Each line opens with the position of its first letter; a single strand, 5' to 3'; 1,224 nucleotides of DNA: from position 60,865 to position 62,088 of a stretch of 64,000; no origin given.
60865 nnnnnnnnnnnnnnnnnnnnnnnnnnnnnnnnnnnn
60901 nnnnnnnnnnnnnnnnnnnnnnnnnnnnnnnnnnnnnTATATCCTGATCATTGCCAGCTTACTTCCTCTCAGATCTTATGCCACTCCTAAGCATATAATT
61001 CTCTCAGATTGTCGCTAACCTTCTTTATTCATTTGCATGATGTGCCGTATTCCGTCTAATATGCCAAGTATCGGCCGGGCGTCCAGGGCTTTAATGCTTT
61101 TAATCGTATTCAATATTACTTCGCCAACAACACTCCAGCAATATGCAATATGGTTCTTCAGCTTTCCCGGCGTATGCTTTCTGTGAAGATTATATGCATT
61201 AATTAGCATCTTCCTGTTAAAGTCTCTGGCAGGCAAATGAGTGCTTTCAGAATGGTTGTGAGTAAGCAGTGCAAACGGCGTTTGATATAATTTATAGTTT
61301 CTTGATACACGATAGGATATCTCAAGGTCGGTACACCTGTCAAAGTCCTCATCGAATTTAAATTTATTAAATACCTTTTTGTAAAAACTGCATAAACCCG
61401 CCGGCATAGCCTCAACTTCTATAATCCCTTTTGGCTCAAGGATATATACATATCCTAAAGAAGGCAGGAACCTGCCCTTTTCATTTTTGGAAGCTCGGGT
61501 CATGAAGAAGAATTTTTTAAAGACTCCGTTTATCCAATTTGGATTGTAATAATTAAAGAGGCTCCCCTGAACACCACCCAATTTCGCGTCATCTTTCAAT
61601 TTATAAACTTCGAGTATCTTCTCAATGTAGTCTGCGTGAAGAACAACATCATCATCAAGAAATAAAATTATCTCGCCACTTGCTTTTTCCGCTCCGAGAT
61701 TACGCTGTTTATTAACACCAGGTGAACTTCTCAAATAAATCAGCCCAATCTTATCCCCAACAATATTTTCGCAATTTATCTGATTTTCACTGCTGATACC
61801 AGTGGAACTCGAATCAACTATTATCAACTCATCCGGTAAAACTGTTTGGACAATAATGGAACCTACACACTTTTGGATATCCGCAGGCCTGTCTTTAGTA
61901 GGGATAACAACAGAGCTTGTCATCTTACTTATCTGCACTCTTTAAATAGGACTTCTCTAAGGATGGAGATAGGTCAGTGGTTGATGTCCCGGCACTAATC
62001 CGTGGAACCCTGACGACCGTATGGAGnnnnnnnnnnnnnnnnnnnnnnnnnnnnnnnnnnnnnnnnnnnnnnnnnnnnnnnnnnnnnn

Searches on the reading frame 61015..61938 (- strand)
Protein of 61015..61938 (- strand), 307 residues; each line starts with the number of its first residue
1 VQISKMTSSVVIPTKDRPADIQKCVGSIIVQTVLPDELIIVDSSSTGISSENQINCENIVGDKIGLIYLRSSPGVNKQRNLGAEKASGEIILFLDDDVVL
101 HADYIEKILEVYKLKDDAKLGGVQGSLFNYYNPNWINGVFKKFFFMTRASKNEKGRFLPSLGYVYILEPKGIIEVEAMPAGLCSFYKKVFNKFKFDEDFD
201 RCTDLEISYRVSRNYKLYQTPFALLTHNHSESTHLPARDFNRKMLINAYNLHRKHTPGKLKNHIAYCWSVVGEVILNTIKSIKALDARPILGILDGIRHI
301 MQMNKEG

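Call 8: search_protein_families(library=pfam, proteins=[window:61015-61938:-], max_evalue=0.01)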
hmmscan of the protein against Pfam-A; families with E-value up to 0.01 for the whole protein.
window:61015-61938:- (307 aa): 5 families
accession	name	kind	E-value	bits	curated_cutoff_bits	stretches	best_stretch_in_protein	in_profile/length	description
PF00535.33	Glycos_transf_2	-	3.1e-19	70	23.3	1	9-132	1-124/168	Glycosyl transferase family 2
PF10111.15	Glyco_tranf_2_2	-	6.7e-07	29.5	27.3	1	10-114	2-108/276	Glycosyltransferase like family 2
PF13641.12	Glyco_tranf_2_3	-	1.7e-06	28.7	27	1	9-141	4-137/230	Glycosyltransferase like family 2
PF13632.12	Glyco_trans_2_3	-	9.3e-06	26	27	1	90-208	1-109/198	Glycosyl transferase family group 2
PF13712.12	Glyco_tranf_2_5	-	0.0084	16.3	27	0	63-139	29-106/210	Glycosyltransferase like family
